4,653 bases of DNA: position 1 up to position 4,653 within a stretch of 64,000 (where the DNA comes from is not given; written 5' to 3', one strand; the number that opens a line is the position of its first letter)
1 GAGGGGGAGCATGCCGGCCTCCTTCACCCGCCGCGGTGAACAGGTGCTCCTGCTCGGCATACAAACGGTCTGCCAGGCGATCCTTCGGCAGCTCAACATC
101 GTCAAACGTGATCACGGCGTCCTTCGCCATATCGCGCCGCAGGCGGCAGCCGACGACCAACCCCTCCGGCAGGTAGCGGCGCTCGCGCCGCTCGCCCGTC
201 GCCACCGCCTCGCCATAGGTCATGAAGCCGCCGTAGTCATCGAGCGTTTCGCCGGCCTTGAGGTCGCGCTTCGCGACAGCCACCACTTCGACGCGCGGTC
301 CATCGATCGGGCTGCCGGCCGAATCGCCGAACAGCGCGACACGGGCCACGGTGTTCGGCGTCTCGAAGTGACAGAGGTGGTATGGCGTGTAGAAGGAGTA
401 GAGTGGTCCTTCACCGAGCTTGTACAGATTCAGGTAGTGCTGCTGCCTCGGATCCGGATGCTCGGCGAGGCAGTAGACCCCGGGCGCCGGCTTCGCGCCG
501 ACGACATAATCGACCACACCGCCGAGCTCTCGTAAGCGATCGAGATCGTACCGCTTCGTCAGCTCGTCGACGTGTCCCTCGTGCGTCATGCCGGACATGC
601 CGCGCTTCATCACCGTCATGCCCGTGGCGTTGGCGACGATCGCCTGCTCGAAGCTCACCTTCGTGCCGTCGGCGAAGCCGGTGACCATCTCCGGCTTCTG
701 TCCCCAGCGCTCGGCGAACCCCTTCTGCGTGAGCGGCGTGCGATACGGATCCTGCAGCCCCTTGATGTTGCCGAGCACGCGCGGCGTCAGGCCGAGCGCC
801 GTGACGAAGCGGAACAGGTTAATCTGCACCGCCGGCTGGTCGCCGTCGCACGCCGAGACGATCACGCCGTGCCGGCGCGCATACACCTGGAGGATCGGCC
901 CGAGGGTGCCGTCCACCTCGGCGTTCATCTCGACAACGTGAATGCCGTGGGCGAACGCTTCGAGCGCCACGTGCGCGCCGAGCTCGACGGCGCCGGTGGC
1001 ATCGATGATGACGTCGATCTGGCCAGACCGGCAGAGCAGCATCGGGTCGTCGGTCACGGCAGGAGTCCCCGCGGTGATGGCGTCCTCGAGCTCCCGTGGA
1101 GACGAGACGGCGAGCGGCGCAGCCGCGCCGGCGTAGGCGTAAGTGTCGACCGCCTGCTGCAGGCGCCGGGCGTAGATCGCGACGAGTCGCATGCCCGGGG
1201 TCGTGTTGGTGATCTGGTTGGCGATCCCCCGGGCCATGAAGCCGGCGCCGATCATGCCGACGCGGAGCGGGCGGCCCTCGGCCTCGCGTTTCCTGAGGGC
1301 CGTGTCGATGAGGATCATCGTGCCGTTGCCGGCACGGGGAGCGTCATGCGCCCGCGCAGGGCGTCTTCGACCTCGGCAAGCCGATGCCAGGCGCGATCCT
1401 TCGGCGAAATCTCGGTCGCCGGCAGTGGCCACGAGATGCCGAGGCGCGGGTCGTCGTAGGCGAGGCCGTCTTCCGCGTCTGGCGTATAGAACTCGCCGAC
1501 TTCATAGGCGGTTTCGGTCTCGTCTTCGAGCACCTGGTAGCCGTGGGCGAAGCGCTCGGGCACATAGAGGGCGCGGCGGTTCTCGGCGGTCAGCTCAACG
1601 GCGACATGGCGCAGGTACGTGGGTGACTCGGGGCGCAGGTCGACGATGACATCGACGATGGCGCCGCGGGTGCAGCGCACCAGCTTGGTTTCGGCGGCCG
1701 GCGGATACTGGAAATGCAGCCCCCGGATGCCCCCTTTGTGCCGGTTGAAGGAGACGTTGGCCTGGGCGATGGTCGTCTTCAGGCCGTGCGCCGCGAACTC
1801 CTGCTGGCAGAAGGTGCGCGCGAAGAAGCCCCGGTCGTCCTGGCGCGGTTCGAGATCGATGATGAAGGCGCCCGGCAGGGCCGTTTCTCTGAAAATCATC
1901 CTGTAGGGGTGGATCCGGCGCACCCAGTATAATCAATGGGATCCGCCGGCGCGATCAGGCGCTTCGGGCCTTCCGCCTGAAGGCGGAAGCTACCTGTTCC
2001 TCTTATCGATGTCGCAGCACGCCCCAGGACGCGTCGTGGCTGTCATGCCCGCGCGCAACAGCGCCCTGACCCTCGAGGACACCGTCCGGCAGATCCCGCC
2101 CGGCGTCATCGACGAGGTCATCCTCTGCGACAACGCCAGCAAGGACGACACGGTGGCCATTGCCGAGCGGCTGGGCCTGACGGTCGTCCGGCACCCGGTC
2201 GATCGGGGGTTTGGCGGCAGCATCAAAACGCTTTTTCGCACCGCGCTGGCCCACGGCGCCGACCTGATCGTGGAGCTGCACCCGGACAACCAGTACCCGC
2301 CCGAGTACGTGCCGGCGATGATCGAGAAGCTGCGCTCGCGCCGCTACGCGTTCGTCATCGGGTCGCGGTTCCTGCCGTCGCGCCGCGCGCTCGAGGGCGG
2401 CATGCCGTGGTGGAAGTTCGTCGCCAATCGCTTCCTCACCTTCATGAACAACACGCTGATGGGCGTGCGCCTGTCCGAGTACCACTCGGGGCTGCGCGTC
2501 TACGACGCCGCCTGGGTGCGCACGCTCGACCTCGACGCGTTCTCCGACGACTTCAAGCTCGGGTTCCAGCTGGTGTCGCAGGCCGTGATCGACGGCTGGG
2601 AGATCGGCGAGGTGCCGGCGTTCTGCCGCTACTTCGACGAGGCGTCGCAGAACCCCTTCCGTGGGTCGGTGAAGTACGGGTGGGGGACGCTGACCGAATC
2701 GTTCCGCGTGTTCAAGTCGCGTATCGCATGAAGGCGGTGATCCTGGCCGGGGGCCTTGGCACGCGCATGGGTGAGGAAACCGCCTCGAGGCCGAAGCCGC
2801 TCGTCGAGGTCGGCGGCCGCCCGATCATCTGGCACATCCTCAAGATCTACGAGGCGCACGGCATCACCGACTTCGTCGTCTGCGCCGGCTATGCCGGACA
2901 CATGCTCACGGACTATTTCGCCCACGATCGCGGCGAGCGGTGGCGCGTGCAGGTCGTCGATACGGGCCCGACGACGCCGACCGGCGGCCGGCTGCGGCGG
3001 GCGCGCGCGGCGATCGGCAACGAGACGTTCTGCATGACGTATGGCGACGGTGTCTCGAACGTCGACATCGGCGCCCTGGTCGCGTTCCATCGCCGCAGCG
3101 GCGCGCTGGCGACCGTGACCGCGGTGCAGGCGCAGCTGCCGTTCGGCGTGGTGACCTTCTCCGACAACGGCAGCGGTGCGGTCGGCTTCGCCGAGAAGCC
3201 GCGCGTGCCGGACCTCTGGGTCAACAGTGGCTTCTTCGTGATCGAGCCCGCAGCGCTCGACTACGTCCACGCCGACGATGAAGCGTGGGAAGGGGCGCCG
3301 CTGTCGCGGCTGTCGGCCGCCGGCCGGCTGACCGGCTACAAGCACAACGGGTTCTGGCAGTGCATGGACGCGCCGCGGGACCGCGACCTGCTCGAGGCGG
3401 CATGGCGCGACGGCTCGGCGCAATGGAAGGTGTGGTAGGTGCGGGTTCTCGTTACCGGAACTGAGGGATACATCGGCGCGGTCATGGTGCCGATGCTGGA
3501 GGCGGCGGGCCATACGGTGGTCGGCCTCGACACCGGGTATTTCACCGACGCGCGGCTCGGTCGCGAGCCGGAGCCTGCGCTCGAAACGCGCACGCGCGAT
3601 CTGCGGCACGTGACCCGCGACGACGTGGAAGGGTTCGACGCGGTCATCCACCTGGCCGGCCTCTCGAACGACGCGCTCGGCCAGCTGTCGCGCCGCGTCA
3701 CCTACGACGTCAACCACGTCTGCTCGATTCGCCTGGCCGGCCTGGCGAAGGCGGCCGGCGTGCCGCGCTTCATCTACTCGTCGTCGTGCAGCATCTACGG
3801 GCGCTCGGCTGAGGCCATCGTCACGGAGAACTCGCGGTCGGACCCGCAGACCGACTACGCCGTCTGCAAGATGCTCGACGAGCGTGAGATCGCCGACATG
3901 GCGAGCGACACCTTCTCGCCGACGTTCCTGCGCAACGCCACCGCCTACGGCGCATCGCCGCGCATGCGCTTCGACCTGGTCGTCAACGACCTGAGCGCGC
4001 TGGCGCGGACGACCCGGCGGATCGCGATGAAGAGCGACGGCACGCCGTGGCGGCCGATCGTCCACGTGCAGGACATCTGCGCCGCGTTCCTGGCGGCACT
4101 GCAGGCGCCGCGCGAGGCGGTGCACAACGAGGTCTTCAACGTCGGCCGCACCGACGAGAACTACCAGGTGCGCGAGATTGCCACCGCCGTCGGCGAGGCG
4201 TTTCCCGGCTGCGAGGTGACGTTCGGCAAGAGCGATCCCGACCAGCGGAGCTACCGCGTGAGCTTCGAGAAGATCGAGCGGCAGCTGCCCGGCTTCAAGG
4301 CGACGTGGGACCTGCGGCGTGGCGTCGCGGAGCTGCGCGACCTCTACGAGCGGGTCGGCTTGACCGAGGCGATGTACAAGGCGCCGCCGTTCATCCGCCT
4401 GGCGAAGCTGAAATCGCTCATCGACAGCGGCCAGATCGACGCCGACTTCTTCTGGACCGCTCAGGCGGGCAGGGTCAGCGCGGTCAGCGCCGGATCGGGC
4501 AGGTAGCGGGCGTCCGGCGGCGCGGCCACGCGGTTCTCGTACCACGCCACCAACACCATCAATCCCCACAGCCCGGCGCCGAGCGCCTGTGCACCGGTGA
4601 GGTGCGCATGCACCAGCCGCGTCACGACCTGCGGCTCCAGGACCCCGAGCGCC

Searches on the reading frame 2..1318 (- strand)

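Call 9: search_protein_families(library=pfam, proteins=[window:2-1318:-])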
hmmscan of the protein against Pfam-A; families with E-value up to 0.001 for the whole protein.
window:2-1318:- (439 aa): 4 families
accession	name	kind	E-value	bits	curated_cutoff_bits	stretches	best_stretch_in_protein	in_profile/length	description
PF21135.2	DRL_cat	-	8.6e-52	175.9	27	1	159-320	1-164/164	Oxidoreductase DRL, catalytic domain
PF03447.22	NAD_binding_3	-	1.7e-07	32.4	24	1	24-134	1-91/116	Homoserine dehydrogenase, NAD binding domain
PF08666.17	SAF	-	6.7e-07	30.2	21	1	346-409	3-63/63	SAF domain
PF01408.29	GFO_IDH_MocA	-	2e-06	28.9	24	1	18-129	1-90/120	Oxidoreductase family, NAD-binding Rossmann fold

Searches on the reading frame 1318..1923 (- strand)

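Call 9: search_protein_families(library=pfam, proteins=[window:1318-1923:-])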
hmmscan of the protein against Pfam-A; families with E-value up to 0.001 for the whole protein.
window:1318-1923:- (202 aa): 1 family
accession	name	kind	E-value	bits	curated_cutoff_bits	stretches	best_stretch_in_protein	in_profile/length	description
PF00908.23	dTDP_sugar_isom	-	1.9e-64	216.8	27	1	13-184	1-168/168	dTDP-4-dehydrorhamnose 3,5-epimerase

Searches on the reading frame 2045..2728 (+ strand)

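Call 9: search_protein_families(library=pfam, proteins=[window:2045-2728:+])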
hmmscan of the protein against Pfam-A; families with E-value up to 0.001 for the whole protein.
window:2045-2728:+ (228 aa): 1 family
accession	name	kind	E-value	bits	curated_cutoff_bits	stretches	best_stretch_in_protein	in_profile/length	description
PF00535.33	Glycos_transf_2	-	3.6e-16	60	23.3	1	1-152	4-158/168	Glycosyl transferase family 2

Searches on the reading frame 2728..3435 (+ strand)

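Call 9: search_protein_families(library=pfam, proteins=[window:2728-3435:+])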
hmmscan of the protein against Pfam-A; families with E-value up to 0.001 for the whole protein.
window:2728-3435:+ (236 aa): 3 families
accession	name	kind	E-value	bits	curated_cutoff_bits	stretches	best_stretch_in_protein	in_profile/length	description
PF00483.29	NTP_transferase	-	6.5e-21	75.5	21.2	1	2-186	1-195/245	Nucleotidyl transferase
PF12804.13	NTP_transf_3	-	3.1e-13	50.6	27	1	3-132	1-122/160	MobA-like NTP transferase domain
PF01128.25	IspD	-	0.00018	21.8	27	1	2-80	2-74/221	2-C-methyl-D-erythritol 4-phosphate cytidylyltransferase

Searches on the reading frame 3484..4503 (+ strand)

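Call 9: search_protein_families(library=pfam, proteins=[window:3484-4503:+])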
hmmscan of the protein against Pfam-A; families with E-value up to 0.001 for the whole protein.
window:3484-4503:+ (340 aa): 4 families
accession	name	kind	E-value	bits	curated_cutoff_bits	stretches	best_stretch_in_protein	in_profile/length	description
PF01370.27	Epimerase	-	4e-33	115.3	20.9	1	2-221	15-240/240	NAD dependent epimerase/dehydratase family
PF16363.11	GDP_Man_Dehyd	-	3.5e-11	43.6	27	1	51-234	76-260/332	GDP-mannose 4,6 dehydratase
PF01073.25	3Beta_HSD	-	1e-05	25.2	22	1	47-207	63-230/280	3-beta hydroxysteroid dehydrogenase/isomerase family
PF04321.23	RmlD_sub_bind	-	0.0003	20.4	27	1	51-210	52-201/287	RmlD substrate binding domain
